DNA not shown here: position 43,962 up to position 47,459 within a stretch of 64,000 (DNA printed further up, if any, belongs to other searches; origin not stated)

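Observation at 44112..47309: FtsK DNA translocase with an apparently active class III nucleotidyl cyclase inserted between the membrane anchor and the motor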

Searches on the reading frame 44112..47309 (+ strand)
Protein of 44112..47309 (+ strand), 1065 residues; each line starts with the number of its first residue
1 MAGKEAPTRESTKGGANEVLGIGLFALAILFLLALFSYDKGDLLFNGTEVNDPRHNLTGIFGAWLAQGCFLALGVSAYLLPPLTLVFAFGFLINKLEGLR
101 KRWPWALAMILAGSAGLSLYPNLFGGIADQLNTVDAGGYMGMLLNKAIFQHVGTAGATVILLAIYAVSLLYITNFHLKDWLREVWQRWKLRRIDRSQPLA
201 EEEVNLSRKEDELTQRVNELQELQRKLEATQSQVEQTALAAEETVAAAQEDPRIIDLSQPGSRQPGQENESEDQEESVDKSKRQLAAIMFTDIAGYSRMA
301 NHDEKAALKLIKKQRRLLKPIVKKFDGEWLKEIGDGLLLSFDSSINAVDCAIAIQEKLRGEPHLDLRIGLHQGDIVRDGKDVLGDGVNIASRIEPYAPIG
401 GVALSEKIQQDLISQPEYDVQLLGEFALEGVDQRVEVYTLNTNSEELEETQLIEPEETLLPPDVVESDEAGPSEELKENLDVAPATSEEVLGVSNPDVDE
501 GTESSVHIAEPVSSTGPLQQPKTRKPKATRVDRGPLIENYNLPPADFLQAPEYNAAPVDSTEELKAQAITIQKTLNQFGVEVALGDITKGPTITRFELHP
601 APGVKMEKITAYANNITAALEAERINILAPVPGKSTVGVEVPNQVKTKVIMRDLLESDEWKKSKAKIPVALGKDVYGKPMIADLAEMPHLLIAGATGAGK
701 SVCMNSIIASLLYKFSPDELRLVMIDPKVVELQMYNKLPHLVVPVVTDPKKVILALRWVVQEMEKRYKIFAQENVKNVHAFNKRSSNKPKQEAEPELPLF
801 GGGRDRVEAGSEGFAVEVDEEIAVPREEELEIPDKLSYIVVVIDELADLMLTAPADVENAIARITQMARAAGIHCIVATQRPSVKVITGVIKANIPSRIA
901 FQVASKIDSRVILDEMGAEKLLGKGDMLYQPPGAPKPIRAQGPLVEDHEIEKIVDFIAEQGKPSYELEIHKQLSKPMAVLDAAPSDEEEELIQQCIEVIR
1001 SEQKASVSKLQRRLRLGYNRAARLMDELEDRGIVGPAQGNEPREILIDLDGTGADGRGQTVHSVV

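Call 3: search_protein_families(library=pfam, proteins=[window:44112-47309:+], max_evalue=0.01)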
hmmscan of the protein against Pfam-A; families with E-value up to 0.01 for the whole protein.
window:44112-47309:+ (1065 aa): 8 families
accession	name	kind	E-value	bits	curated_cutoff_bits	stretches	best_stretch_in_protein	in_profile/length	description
PF01580.24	FtsK_SpoIIIE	-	2.1e-69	233.8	24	1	652-884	3-221/221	FtsK/SpoIIIE family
PF17854.6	FtsK_alpha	-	4.2e-28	97.9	22.9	1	542-643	1-101/101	FtsK alpha domain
PF13491.11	FtsK_4TM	-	9.9e-27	94.1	23.1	1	16-180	4-166/171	4TM region of DNA translocase FtsK/SpoIIIE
PF09397.16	FtsK_gamma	-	1.6e-26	92.2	30.6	1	987-1047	2-62/63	Ftsk gamma domain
PF00211.25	Guanylate_cyc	-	4.7e-11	43.1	21.9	1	282-441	5-182/183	Adenylate and Guanylate cyclase catalytic domain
PF01935.23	DUF87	-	4.6e-05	24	23.2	1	687-727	21-60/220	Helicase HerA, central domain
PF12846.13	AAA_10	-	0.0023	17.5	27.5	1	687-738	21-68/362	AAA-like domain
PF04851.21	ResIII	-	0.0074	16.7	22.5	0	689-744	25-79/164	Type III restriction enzyme, res subunit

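Call 4: search_protein_families(library=ncbifam, proteins=[window:44112-47309:+], max_evalue=0.01)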
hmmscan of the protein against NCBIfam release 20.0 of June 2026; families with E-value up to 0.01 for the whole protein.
window:44112-47309:+ (1065 aa): 10 families
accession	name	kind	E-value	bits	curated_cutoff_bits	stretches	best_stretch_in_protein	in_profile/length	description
NF007615.0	PRK10263.1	equivalog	1.9e-141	473.1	1566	2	541-1046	865-1349/1355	DNA translocase FtsK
TIGR03928.1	T7_EssCb_Firm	equivalog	7.7e-27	93.3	778.4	1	660-921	437-661/1296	type VII secretion protein EssC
TIGR03924.1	T7SS_EccC_a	equivalog_domain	2.3e-21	76.2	509.15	2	659-795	414-563/673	type VII secretion protein EccCa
NF058673.1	LipAdnlyCyLipJMY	equivalog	7.3e-17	61.2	800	1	280-440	290-449/449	bifunctional lipase/adenylate cyclase LipJ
TIGR03925.1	T7SS_EccC_b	equivalog_domain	2.1e-16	59.3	346.55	2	641-729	322-403/564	type VII secretion protein EccCb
NF041214.1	plasmid_TraB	equivalog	3.5e-12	45.6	800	1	689-915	250-421/639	plasmid transfer protein TraB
TIGR04510.1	mod_pep_cyc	subfamily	0.00024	19.7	400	1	283-376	3-101/814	putative peptide modification system cyclase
TIGR00929.1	VirB4_CagE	subfamily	0.00025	19.4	643.1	0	689-726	439-473/792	VirB4 family type IV secretion/conjugal transfer ATPase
TIGR03743.1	SXT_TraD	subfamily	0.0017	16.9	366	0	677-728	164-212/636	conjugative transfer system coupling protein TraD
TIGR03819.1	heli_sec_ATPase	hypoth_equivalog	0.0031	16.8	373.15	0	688-742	179-225/340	TadA family conjugal transfer-associated ATPase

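Call 6: find_homologous_proteins(query=window:44112-47309:+, max_evalue=1e-10)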
Query window:44112-47309:+ (1065 aa): 1295 proteins with E <= 1e-10 among 8000 candidates; the best 120 are listed.
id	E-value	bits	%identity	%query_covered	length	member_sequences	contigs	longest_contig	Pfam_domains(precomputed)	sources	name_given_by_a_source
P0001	0.0e+0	2355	100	100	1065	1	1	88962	PF17854.7,PF00211.26,PF13491.12,PF01580.25,PF09397.17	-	-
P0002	0.0e+0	2351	100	100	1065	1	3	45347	PF17854.7,PF00211.26,PF13491.12,PF01580.25,PF09397.17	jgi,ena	-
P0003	0.0e+0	2349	100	100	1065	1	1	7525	PF17854.7,PF00211.26,PF13491.12,PF01580.25,PF09397.17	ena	-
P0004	0.0e+0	2346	100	100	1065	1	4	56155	PF01935.24,PF17854.7,PF00211.26,PF13491.12,PF01580.25,PF09397.17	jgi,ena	-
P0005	0.0e+0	2341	99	100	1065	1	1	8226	PF01935.24,PF17854.7,PF00211.26,PF13491.12,PF01580.25,PF09397.17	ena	-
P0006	0.0e+0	2251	95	100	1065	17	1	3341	PF01935.24,PF17854.7,PF00211.26,PF13491.12,PF01580.25,PF09397.17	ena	-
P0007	0.0e+0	2187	93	100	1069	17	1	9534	PF17854.7,PF00211.26,PF13491.12,PF01580.25,PF09397.17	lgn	-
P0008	0.0e+0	2044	86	100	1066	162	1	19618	PF17854.7,PF00211.26,PF13491.12,PF01580.25,PF09397.17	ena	-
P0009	0.0e+0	2032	86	100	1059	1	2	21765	PF01935.24,PF17854.7,PF00211.26,PF13491.12,PF01580.25,PF09397.17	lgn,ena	-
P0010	0.0e+0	2030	86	100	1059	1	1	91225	PF01935.24,PF17854.7,PF00211.26,PF13491.12,PF01580.25,PF09397.17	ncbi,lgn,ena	-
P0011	0.0e+0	2029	86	100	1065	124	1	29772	PF17854.7,PF00211.26,PF13491.12,PF01580.25,PF09397.17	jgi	-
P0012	0.0e+0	2018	85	100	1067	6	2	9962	PF17854.7,PF00211.26,PF13491.12,PF01580.25,PF09397.17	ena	-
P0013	0.0e+0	2014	85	100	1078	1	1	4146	PF17854.7,PF00211.26,PF13491.12,PF01580.25,PF09397.17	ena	-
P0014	0.0e+0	1983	86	100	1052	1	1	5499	PF17854.7,PF00211.26,PF13491.12,PF01580.25,PF09397.17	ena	-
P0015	0.0e+0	1980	85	100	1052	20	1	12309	PF17854.7,PF00211.26,PF13491.12,PF01580.25,PF09397.17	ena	-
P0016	0.0e+0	1794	78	99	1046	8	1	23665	PF17854.7,PF00211.26,PF13491.12,PF01580.25,PF09397.17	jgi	-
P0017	0.0e+0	1793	78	100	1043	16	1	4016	PF17854.7,PF00211.26,PF13491.12,PF01580.25,PF09397.17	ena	-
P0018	0.0e+0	1776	77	100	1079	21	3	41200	PF17854.7,PF00211.26,PF13491.12,PF01580.25,PF09397.17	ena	-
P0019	0.0e+0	1769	76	100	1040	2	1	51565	PF17854.7,PF00211.26,PF13491.12,PF01580.25,PF09397.17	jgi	-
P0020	0.0e+0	1762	77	100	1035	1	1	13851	PF17854.7,PF00211.26,PF13491.12,PF01580.25,PF09397.17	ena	-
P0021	0.0e+0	1760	77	99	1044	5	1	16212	PF17854.7,PF00211.26,PF13491.12,PF01580.25,PF09397.17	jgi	-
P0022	0.0e+0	1750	76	99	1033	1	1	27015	PF17854.7,PF00211.26,PF13491.12,PF01580.25,PF09397.17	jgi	jgi:S-DNA-T family DNA segregation ATPase FtsK/SpoIIIE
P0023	0.0e+0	1746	76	100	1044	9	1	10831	PF17854.7,PF00211.26,PF13491.12,PF01580.25,PF09397.17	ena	-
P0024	0.0e+0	1731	75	100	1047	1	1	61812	PF17854.7,PF00211.26,PF13491.12,PF01580.25,PF09397.17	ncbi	-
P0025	0.0e+0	1707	74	100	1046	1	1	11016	PF17854.7,PF00211.26,PF13491.12,PF01580.25,PF09397.17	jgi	-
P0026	0.0e+0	1685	73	98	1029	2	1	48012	PF17854.7,PF00211.26,PF13491.12,PF01580.25,PF09397.17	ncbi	-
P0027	0.0e+0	1679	75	99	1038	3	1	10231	PF17854.7,PF00211.26,PF13491.12,PF01580.25,PF09397.17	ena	-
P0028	0.0e+0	1676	73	98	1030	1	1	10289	PF17854.7,PF00211.26,PF13491.12,PF01580.25,PF09397.17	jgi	jgi:DNA segregation ATPase FtsK/SpoIIIE-like protein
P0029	0.0e+0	1675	72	98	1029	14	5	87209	PF17854.7,PF00211.26,PF13491.12,PF01580.25,PF09397.17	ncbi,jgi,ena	jgi:DNA segregation ATPase FtsK/SpoIIIE-like protein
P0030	0.0e+0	1669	72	98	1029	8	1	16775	PF17854.7,PF00211.26,PF13491.12,PF01580.25,PF09397.17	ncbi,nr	ncbi:MAG TPA: hypothetical protein EYQ62_07145 [Verrucomicrobiales bacterium]|nr:hypothetical protei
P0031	0.0e+0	1666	72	100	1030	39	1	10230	PF17854.7,PF00211.26,PF13491.12,PF01580.25,PF09397.17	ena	-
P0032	0.0e+0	1657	73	100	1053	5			PF17854.7,PF00211.26,PF13491.12,PF01580.25,PF09397.17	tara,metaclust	tara:strand:+ start:2161 stop:5322 length:3162 start_codon:yes stop_codon:yes gene_type:complete|met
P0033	0.0e+0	1425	65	99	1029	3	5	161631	PF17854.7,PF00211.26,PF13491.12,PF01580.25,PF09397.17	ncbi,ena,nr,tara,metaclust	ncbi:MAG: hypothetical protein CMO74_12765 [Verrucomicrobiales bacterium]|nr:hypothetical protein [V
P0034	0.0e+0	1423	64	99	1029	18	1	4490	PF17854.7,PF00211.26,PF13491.12,PF01580.25,PF09397.17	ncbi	-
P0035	0.0e+0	1409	63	99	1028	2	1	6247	PF17854.7,PF00211.26,PF13491.12,PF01580.25,PF09397.17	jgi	-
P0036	0.0e+0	1404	64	99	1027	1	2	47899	PF17854.7,PF00211.26,PF13491.12,PF01580.25,PF09397.17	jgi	-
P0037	0.0e+0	1398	64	99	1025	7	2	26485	PF17854.7,PF00211.26,PF13491.12,PF01580.25,PF09397.17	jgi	jgi:DNA segregation ATPase FtsK/SpoIIIE-like protein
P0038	0.0e+0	1393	63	99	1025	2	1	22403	PF17854.7,PF00211.26,PF13491.12,PF01580.25,PF09397.17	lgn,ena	-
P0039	0.0e+0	1393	63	99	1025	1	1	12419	PF17854.7,PF00211.26,PF13491.12,PF01580.25,PF09397.17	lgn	-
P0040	0.0e+0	1373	63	99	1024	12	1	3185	PF17854.7,PF00211.26,PF13491.12,PF01580.25,PF09397.17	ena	-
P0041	0.0e+0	1355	62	99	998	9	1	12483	PF17854.7,PF00211.26,PF13491.12,PF01580.25,PF09397.17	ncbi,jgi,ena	-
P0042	0.0e+0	1339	61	99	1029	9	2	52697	PF17854.7,PF00211.26,PF13491.12,PF01580.25,PF09397.17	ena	-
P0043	0.0e+0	1336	71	82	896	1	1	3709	PF17854.7,PF00211.26,PF13491.12,PF01580.25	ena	-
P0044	0.0e+0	1330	61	99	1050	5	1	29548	PF17854.7,PF00211.26,PF13491.12,PF01580.25,PF09397.17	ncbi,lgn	-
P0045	0.0e+0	1299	61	99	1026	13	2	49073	PF17854.7,PF00211.26,PF13491.12,PF01580.25,PF09397.17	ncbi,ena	-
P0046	0.0e+0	1278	59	99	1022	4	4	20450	PF17854.7,PF00211.26,PF13491.12,PF01580.25,PF09397.17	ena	-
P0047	0.0e+0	1171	61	88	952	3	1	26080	PF17854.7,PF00211.26,PF13491.12,PF01580.25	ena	-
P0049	2.9e-158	547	47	49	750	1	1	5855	PF17854.7,PF13491.12,PF01580.25,PF09397.17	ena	-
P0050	3.2e-151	524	45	50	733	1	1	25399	PF17854.7,PF13491.12,PF01580.25,PF09397.17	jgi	jgi:S-DNA-T family DNA segregation ATPase FtsK/SpoIIIE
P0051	5.5e-149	517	47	48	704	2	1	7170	PF17854.7,PF13491.12,PF01580.25,PF09397.17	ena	-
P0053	1.7e-131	459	43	50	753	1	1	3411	PF17854.7,PF13491.12,PF01580.25,PF09397.17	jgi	jgi:S-DNA-T family DNA segregation ATPase FtsK/SpoIIIE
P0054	4.6e-131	457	41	58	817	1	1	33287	PF17854.7,PF12846.14,PF13491.12,PF01580.25,PF09397.17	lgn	-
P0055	6.2e-131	457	41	52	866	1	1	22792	PF17854.7,PF12846.14,PF13491.12,PF01580.25,PF09397.17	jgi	jgi:S-DNA-T family DNA segregation ATPase FtsK/SpoIIIE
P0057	9.3e-130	453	44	50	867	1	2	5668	PF17854.7,PF12846.14,PF13491.12,PF01580.25,PF09397.17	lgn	-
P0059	3.1e-129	451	46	48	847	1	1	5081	PF17854.7,PF12846.14,PF13491.12,PF01580.25,PF09397.17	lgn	-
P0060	3.4e-129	451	42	48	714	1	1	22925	PF17854.7,PF13491.12,PF01580.25,PF09397.17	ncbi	-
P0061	6.6e-128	447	44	48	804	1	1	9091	PF17854.7,PF12846.14,PF13491.12,PF01580.25,PF09397.17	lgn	-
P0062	2.1e-127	445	41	50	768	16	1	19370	PF17854.7,PF12846.14,PF13491.12,PF01580.25,PF09397.17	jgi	jgi:S-DNA-T family DNA segregation ATPase FtsK/SpoIIIE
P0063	4.4e-127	444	40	59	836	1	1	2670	PF17854.7,PF12846.14,PF13491.12,PF01580.25,PF09397.17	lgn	-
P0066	2.9e-124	435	45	48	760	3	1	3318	PF17854.7,PF13491.12,PF01580.25,PF09397.17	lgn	-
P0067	8.2e-123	430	42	48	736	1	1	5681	PF17854.7,PF13491.12,PF01580.25,PF09397.17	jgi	jgi:S-DNA-T family DNA segregation ATPase FtsK/SpoIIIE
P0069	1.4e-111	393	41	48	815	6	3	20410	PF17854.7,PF13491.12,PF01580.25,PF09397.17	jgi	jgi:S-DNA-T family DNA segregation ATPase FtsK/SpoIIIE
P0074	7.8e-97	344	37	50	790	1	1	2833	PF17854.7,PF13491.12,PF01580.25,PF09397.17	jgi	jgi:S-DNA-T family DNA segregation ATPase FtsK/SpoIIIE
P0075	1.3e-95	340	40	48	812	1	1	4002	PF17854.7,PF13491.12,PF01580.25,PF09397.17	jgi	jgi:DNA segregation ATPase FtsK/SpoIIIE, S-DNA-T family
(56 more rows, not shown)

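Call 9: find_encoding_contigs(protein=P0033, flank=8000, max_places=2)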
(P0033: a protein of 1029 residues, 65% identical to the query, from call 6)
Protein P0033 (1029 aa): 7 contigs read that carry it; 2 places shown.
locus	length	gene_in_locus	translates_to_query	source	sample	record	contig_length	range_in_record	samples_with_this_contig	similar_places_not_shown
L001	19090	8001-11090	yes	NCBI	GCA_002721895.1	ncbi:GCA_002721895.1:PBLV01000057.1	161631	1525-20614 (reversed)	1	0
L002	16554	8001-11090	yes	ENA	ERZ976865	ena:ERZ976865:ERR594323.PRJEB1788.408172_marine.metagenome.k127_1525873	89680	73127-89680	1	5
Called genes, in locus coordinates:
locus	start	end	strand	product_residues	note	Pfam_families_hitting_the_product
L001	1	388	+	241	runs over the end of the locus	PF02397:Bac_transf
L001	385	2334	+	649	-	PF13727:CoA_binding_3, PF00899:ThiF (faint), PF01073:3Beta_HSD, PF01370:Epimerase, PF02719:Polysacc_synt_2, PF04321:RmlD_sub_bind, PF16363:GDP_Man_Dehyd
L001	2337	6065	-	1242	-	-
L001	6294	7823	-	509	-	-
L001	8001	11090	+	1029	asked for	PF13491:FtsK_4TM, PF00211:Guanylate_cyc, PF17854:FtsK_alpha, PF01580:FtsK_SpoIIIE, PF09397:FtsK_gamma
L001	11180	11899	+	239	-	PF00027:cNMP_binding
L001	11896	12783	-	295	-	PF23023:Anti-Pycsar_Apyc1, PF00753:Lactamase_B, PF12706:Lactamase_B_2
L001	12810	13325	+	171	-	PF13413:HTH_25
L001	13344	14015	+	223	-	PF01066:CDP-OH_P_transf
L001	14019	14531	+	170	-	PF04608:PgpA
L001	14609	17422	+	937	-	PF00133:tRNA-synt_1, PF09334:tRNA-synt_1g, PF08264:Anticodon_1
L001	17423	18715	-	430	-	PF01408:GFO_IDH_MocA, PF19051:GFO_IDH_MocA_C2 (faint), PF22725:GFO_IDH_MocA_C3 (weak)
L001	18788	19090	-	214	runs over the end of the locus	PF02224:Cytidylate_kin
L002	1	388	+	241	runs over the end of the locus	PF02397:Bac_transf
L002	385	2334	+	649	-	PF13727:CoA_binding_3, PF00899:ThiF (faint), PF01073:3Beta_HSD, PF01370:Epimerase, PF02719:Polysacc_synt_2, PF04321:RmlD_sub_bind, PF16363:GDP_Man_Dehyd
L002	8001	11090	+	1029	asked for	PF13491:FtsK_4TM, PF00211:Guanylate_cyc, PF17854:FtsK_alpha, PF01580:FtsK_SpoIIIE, PF09397:FtsK_gamma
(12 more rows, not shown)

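Call 10: find_encoding_contigs(protein=P0045, flank=8000, max_places=2)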
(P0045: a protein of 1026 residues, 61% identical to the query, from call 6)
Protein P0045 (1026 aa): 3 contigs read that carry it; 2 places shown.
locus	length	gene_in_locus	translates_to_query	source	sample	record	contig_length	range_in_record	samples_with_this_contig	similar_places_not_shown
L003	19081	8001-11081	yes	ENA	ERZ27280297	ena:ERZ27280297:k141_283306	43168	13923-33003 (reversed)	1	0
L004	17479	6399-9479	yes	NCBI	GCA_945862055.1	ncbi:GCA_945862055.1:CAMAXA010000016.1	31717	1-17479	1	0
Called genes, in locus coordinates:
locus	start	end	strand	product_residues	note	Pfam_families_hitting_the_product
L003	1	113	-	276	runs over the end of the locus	-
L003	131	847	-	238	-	PF00515:TPR_1 (faint), PF07719:TPR_2 (faint), PF13371:TPR_9 (weak), PF13414:TPR_11 (faint), PF13432:TPR_16, PF01476:LysM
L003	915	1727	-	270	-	-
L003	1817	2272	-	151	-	PF22091:DUF6941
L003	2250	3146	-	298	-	PF00763:THF_DHG_CYH, PF02882:THF_DHG_CYH_C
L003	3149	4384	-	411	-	PF08239:SH3_3 (weak)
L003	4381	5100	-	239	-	PF01479:S4, PF00849:PseudoU_synth_2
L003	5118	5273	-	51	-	-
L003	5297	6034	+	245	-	PF01467:CTP_transf_like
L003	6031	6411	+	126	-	PF02410:RsfS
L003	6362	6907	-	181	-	PF13664:DUF4149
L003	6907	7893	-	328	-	PF03631:Virul_fac_BrkB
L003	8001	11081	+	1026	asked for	PF13491:FtsK_4TM, PF00211:Guanylate_cyc, PF17854:FtsK_alpha, PF01580:FtsK_SpoIIIE, PF09397:FtsK_gamma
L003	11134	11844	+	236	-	PF14237:GYF_2 (weak), PF00027:cNMP_binding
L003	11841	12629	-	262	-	PF23023:Anti-Pycsar_Apyc1, PF00753:Lactamase_B, PF12706:Lactamase_B_2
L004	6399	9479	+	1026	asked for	PF13491:FtsK_4TM, PF00211:Guanylate_cyc, PF17854:FtsK_alpha, PF01580:FtsK_SpoIIIE, PF09397:FtsK_gamma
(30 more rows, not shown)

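Call 11: find_encoding_contigs(protein=P0029, flank=8000, max_places=2)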
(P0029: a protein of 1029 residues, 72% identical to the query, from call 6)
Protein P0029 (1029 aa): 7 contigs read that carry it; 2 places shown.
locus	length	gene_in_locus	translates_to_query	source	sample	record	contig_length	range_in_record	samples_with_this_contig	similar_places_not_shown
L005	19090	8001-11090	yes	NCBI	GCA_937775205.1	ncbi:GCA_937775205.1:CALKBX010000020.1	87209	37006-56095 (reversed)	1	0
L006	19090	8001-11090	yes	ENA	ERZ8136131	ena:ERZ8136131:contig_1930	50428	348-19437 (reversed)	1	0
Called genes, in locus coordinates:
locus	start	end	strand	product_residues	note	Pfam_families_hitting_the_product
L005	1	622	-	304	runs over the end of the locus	PF00763:THF_DHG_CYH, PF02882:THF_DHG_CYH_C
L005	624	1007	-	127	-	-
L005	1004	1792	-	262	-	PF08239:SH3_3 (weak)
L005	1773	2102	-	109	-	-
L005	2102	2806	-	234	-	PF01479:S4, PF00849:PseudoU_synth_2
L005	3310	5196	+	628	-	PF02554:CstA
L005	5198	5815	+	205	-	PF01467:CTP_transf_like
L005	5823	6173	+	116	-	PF02410:RsfS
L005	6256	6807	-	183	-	PF13664:DUF4149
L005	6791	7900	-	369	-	PF03631:Virul_fac_BrkB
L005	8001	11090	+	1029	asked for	PF13491:FtsK_4TM, PF00211:Guanylate_cyc, PF17854:FtsK_alpha, PF01580:FtsK_SpoIIIE, PF09397:FtsK_gamma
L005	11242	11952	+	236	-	PF00027:cNMP_binding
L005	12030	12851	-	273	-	PF23023:Anti-Pycsar_Apyc1, PF00753:Lactamase_B, PF13483:Lactamase_B_3 (weak), PF12706:Lactamase_B_2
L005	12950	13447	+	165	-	PF13413:HTH_25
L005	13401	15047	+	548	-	PF00919:UPF0004, PF04055:Radical_SAM, PF18693:TRAM_2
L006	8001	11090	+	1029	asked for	PF13491:FtsK_4TM, PF00211:Guanylate_cyc, PF17854:FtsK_alpha, PF01580:FtsK_SpoIIIE, PF09397:FtsK_gamma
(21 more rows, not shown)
